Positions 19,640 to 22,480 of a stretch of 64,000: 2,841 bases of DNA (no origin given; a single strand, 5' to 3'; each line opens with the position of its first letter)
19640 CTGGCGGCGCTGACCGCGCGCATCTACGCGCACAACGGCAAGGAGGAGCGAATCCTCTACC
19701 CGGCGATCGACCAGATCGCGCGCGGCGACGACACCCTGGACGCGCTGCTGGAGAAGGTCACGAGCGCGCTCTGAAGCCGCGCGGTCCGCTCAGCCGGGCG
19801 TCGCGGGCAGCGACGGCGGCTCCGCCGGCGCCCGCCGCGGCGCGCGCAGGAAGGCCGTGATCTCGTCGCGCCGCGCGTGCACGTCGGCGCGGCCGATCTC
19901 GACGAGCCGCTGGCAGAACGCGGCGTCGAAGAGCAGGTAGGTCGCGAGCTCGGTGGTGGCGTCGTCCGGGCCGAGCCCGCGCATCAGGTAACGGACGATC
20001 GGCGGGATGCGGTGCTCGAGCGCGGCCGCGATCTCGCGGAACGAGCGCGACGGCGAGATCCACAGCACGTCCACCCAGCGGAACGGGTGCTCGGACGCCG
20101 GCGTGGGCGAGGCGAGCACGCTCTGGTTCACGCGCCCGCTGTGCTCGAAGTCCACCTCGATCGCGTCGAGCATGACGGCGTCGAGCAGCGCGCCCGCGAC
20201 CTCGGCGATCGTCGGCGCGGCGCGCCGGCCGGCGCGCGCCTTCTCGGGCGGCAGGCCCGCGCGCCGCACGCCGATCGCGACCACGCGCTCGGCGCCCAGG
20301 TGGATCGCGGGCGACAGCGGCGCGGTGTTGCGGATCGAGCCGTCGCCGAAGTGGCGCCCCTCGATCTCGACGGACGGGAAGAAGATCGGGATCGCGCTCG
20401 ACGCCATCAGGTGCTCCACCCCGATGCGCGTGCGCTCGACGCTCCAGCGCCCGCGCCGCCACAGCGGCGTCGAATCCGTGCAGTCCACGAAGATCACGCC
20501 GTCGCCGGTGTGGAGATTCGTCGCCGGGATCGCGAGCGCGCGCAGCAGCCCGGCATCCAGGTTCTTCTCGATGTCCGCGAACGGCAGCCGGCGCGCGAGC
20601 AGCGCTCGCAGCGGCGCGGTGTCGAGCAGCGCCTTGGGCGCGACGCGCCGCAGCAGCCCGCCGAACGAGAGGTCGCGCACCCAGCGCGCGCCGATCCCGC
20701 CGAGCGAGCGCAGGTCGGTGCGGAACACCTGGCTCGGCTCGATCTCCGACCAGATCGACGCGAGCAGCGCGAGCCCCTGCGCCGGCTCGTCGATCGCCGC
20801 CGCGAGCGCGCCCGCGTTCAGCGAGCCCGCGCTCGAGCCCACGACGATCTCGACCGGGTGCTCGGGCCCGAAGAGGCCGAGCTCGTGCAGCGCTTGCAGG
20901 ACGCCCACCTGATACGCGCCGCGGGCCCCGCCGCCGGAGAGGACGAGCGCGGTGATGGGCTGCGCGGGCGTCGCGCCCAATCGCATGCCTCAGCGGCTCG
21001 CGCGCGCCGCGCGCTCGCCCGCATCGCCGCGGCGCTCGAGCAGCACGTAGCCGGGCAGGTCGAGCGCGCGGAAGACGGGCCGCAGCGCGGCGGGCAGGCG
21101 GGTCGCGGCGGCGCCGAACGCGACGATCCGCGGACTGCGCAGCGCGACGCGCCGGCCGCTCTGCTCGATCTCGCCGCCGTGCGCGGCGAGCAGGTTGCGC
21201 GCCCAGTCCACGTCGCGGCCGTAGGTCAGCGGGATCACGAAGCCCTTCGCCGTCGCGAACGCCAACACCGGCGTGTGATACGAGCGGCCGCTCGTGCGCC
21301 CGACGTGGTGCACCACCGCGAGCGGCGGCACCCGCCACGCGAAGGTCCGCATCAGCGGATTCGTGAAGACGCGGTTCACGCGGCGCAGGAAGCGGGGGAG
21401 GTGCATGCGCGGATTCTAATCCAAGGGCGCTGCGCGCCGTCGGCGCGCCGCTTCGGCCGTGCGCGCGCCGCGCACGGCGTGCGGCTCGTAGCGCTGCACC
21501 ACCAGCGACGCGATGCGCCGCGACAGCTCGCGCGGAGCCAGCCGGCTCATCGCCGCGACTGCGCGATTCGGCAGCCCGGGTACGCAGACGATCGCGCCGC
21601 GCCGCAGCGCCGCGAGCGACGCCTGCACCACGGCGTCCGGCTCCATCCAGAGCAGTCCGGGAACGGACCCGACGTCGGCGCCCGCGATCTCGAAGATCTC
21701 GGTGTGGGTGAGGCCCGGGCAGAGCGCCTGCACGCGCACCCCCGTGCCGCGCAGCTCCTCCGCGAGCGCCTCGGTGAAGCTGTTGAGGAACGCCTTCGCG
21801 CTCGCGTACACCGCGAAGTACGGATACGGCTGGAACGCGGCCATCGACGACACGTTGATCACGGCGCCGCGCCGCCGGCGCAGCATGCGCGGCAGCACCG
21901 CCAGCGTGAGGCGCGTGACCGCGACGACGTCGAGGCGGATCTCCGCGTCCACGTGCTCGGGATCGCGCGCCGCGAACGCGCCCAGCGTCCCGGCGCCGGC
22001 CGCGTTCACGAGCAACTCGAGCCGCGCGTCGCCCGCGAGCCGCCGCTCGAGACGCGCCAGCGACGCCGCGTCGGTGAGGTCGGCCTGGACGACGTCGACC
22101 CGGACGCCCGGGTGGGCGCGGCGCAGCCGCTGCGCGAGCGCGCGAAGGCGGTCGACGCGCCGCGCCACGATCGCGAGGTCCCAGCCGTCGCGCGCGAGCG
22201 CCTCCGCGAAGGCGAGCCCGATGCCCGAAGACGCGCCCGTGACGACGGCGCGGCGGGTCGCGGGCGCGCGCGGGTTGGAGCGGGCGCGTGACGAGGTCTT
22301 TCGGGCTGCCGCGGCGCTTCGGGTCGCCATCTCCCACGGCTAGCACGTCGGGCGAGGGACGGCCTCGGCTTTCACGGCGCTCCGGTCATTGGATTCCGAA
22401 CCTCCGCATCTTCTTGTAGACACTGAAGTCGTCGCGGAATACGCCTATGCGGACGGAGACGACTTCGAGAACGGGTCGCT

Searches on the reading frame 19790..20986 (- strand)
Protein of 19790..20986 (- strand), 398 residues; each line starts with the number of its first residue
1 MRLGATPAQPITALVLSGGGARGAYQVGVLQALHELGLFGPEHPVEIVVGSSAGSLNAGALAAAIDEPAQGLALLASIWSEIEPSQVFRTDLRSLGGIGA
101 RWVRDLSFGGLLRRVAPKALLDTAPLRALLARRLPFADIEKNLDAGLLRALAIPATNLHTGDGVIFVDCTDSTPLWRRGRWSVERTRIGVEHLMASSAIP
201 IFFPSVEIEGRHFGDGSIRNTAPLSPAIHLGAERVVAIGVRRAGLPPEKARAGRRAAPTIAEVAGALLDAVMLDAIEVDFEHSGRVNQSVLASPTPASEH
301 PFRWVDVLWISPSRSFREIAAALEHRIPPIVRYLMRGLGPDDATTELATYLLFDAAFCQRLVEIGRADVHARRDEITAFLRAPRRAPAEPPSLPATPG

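Call 68: search_protein_families(library=pfam, proteins=[window:19790-20986:-], max_evalue=0.001)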
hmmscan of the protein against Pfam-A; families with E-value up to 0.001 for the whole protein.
window:19790-20986:- (398 aa): 1 family
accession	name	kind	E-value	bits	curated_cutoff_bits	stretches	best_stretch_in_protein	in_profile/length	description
PF01734.28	Patatin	-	1.1e-28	101.2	27.7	1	14-228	1-191/191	Patatin-like phospholipase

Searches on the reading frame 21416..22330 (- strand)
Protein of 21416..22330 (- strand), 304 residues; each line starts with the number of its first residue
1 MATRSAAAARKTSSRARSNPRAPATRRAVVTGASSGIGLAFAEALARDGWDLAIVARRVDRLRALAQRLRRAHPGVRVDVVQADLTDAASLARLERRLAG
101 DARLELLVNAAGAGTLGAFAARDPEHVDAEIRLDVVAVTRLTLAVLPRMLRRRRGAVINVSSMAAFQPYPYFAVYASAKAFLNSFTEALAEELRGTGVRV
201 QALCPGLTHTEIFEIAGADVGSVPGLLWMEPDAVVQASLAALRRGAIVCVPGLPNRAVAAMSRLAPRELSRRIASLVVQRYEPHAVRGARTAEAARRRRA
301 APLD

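Call 7: search_protein_families(library=pfam, proteins=[window:21416-22330:-], max_evalue=0.01)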
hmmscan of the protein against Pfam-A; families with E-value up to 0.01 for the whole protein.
window:21416-22330:- (304 aa): 7 families
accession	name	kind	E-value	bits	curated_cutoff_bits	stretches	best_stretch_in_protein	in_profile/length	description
PF00106.31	adh_short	-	1.1e-47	162.4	26.6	1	28-214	3-188/195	short chain dehydrogenase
PF13561.12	adh_short_C2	-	8.5e-30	104.5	27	1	32-213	1-181/236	Enoyl-(Acyl carrier protein) reductase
PF08659.16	KR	-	2.2e-13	51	22.6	1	29-200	4-170/180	KR domain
PF23441.1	SDR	-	3.6e-07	30.3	27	1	28-222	10-208/258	SDR-like rossmann domain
PF01370.27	Epimerase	-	4.6e-06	26.6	20.9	1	29-191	2-158/240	NAD dependent epimerase/dehydratase family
PF13439.12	Glyco_transf_4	-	0.0027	18.2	28.5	0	41-122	11-92/170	Glycosyltransferase Family 4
PF13460.12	NAD_binding_10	-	0.0046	17.3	27.2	1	32-94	1-57/184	NAD(P)H-binding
